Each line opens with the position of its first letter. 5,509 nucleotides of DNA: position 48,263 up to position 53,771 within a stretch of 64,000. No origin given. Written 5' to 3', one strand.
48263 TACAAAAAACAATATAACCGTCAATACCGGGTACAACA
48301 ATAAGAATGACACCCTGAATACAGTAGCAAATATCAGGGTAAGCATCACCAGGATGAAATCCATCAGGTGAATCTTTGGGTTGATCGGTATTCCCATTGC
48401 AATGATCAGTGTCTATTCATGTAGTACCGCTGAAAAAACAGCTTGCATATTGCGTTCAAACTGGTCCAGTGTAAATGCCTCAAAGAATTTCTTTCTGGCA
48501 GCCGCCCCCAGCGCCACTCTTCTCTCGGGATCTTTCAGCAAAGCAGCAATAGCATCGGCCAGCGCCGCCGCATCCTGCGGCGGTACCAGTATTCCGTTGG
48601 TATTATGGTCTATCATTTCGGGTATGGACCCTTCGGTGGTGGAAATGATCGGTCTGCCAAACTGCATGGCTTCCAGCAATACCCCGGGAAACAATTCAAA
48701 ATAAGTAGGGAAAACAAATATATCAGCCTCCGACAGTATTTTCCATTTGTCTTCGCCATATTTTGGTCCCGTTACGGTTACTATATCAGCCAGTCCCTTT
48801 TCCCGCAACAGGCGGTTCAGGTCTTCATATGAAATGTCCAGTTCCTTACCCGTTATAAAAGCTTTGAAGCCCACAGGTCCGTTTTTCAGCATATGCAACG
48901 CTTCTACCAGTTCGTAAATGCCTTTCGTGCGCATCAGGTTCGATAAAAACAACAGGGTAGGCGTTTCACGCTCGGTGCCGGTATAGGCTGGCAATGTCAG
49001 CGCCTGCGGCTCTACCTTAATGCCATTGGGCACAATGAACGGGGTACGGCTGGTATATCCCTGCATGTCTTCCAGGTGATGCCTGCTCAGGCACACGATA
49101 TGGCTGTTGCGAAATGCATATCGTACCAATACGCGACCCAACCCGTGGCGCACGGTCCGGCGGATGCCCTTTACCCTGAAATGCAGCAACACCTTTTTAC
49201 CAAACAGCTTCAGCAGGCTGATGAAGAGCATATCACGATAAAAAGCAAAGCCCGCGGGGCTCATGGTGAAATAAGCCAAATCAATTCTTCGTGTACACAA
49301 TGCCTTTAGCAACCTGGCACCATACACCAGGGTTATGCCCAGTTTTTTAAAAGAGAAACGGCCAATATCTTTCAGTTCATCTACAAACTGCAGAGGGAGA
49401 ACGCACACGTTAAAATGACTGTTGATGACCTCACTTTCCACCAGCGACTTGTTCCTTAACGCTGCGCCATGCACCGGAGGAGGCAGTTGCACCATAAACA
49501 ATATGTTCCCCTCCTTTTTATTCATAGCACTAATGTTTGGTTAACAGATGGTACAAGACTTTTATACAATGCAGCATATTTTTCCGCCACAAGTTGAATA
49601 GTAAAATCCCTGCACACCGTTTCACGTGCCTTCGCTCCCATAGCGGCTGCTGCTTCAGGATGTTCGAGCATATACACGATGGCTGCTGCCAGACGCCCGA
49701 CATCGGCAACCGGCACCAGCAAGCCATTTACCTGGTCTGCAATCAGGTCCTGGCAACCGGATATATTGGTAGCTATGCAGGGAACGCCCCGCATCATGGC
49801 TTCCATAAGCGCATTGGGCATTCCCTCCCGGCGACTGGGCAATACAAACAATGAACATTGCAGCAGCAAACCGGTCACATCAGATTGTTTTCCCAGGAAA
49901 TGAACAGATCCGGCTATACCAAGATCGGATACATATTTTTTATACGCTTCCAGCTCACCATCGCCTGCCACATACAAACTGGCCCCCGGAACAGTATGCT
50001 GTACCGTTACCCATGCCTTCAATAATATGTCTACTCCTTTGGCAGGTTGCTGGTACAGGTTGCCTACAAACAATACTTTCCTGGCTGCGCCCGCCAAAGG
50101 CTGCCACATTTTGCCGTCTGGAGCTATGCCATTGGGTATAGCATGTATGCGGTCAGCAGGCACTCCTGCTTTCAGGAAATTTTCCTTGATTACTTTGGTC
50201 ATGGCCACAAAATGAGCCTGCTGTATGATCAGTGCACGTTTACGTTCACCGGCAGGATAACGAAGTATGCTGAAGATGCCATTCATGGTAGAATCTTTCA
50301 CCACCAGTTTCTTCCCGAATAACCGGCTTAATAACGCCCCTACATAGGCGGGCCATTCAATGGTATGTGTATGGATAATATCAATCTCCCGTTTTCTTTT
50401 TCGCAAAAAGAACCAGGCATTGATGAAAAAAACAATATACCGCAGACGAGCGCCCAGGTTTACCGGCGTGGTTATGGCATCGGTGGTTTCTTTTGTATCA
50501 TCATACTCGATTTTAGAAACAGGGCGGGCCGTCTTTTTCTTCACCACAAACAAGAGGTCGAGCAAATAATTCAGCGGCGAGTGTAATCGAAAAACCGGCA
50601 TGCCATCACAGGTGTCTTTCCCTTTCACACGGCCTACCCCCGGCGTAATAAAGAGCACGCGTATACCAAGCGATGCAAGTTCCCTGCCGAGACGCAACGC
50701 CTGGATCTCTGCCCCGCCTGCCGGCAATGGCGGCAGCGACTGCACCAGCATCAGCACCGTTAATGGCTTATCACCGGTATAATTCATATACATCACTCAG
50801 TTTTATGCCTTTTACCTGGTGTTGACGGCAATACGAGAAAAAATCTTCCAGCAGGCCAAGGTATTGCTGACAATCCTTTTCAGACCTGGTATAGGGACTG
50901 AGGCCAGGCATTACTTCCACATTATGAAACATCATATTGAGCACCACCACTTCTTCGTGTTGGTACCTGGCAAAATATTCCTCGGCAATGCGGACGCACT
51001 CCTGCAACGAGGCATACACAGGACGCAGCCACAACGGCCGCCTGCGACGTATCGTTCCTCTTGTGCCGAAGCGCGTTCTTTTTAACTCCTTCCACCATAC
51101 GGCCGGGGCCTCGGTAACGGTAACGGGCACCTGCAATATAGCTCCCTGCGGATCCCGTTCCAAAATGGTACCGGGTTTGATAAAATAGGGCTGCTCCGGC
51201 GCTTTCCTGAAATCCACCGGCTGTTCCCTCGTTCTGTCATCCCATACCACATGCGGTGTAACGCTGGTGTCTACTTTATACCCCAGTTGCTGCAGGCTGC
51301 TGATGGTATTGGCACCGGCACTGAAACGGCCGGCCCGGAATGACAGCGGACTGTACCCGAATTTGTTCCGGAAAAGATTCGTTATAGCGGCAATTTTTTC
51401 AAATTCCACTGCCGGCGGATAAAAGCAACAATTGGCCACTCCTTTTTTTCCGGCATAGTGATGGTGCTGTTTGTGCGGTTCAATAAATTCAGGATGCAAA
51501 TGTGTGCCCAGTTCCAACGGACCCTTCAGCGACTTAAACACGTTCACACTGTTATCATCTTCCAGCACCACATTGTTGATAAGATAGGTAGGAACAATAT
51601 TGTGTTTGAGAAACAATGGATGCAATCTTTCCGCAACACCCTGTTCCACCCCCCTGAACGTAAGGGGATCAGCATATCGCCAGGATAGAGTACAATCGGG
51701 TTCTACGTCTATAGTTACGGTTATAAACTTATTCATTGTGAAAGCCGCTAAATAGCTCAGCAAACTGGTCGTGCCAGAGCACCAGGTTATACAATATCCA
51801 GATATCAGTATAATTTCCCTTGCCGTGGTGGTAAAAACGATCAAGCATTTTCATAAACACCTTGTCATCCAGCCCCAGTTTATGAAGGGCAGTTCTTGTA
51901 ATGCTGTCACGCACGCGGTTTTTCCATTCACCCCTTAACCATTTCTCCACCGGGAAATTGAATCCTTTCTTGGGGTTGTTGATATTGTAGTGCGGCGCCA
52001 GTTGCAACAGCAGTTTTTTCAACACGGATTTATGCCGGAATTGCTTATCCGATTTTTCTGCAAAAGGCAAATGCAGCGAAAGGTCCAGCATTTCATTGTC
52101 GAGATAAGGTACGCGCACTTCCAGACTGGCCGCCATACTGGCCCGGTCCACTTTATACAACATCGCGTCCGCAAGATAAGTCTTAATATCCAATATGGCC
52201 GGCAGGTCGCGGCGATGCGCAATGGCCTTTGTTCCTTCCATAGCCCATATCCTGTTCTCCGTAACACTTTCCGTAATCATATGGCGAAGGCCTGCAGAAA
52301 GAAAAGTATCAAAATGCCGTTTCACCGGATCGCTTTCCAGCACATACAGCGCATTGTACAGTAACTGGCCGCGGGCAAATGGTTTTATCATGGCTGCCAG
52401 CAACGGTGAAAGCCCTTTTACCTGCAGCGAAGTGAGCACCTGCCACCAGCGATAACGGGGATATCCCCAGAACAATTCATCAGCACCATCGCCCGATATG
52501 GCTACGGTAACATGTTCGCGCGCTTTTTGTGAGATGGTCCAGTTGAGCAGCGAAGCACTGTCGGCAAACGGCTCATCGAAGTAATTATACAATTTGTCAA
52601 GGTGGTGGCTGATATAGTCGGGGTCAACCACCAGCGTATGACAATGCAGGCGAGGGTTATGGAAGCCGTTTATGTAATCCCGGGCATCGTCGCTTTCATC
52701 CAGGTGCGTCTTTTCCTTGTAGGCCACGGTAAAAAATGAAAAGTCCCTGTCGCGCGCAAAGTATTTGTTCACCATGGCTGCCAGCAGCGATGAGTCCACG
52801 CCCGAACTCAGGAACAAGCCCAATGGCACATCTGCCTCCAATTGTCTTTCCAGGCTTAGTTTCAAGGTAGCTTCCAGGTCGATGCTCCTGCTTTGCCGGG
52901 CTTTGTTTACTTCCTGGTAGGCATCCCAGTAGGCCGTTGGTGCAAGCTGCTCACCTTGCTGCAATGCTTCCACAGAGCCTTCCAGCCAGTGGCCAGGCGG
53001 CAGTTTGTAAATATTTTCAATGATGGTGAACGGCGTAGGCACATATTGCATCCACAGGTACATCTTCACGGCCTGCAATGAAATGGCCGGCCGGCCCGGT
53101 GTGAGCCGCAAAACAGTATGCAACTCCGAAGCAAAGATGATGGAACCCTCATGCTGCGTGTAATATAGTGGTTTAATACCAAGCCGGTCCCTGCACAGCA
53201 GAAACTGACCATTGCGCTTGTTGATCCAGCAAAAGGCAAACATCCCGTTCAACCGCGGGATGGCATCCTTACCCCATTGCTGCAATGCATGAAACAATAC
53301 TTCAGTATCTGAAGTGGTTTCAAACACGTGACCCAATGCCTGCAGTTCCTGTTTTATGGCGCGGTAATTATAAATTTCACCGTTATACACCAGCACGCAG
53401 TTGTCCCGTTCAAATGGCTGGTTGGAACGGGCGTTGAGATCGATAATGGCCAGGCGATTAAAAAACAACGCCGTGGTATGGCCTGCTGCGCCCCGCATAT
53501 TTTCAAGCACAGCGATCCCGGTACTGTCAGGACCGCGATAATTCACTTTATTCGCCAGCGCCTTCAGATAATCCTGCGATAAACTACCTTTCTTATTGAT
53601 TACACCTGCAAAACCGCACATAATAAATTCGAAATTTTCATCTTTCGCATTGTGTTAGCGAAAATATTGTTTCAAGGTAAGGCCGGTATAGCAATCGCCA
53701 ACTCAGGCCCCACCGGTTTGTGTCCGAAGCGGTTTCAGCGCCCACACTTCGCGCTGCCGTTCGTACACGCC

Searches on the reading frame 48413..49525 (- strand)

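Call 58: search_protein_families(library=pfam, proteins=[window:48413-49525:-], max_evalue=0.00001)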
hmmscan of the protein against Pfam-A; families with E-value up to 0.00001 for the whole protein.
window:48413-49525:- (370 aa): 2 families
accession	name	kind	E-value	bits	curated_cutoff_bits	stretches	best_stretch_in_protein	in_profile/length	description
PF00534.26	Glycos_transf_1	-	4.9e-32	111.3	26.4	1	186-345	13-171/172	Glycosyl transferases group 1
PF13692.12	Glyco_trans_1_4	-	1.5e-31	110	27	1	189-332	2-142/142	Glycosyl transferases group 1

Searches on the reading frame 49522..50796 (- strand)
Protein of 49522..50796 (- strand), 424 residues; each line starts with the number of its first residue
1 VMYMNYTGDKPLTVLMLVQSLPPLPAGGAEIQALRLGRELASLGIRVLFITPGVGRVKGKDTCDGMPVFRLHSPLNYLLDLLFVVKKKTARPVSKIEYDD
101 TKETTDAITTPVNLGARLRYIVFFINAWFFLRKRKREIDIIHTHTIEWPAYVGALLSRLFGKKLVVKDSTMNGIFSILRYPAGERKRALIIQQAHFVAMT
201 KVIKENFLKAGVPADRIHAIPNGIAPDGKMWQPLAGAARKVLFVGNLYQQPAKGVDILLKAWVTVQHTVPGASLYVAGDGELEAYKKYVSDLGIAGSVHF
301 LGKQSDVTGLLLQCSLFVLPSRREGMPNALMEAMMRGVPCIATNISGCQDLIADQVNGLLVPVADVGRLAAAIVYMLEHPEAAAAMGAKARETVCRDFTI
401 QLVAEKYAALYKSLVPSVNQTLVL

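Call 58: search_protein_families(library=pfam, proteins=[window:49522-50796:-], max_evalue=0.00001)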
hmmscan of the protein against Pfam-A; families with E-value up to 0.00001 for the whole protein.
window:49522-50796:- (424 aa): 6 families
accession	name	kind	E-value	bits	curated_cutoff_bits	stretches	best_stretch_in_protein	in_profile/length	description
PF13692.12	Glyco_trans_1_4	-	9.7e-37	126.8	27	1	239-378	2-141/142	Glycosyl transferases group 1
PF00534.26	Glycos_transf_1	-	5e-34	117.8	26.4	1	239-392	16-171/172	Glycosyl transferases group 1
PF13439.12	Glyco_transf_4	-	1.4e-16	61.4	28.5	1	27-226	2-168/170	Glycosyltransferase Family 4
PF20706.3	GT4-conflict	-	5e-14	52.5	26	1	187-399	141-377/385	Family 4 Glycosyltransferase in conflict systems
PF13579.12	Glyco_trans_4_4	-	1.9e-10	41.7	29.7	1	27-223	1-158/158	Glycosyl transferase 4-like domain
PF13524.12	Glyco_trans_1_2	-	6.2e-06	26.7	25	1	320-407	57-142/144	Glycosyl transferase-like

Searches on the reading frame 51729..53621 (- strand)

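Call 58: search_protein_families(library=pfam, proteins=[window:51729-53621:-], max_evalue=0.00001)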
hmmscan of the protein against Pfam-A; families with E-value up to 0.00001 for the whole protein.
window:51729-53621:- (630 aa): 3 families
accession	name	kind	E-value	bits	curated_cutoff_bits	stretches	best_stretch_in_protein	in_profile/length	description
PF00733.27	Asn_synthase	-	1.6e-64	219.3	21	1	249-617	2-353/354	Asparagine synthase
PF13537.11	GATase_7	-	8.9e-41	139.2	25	1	55-171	2-122/123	Glutamine amidotransferase domain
PF13522.11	GATase_6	-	1.2e-40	139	27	1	49-166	11-130/130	Glutamine amidotransferase domain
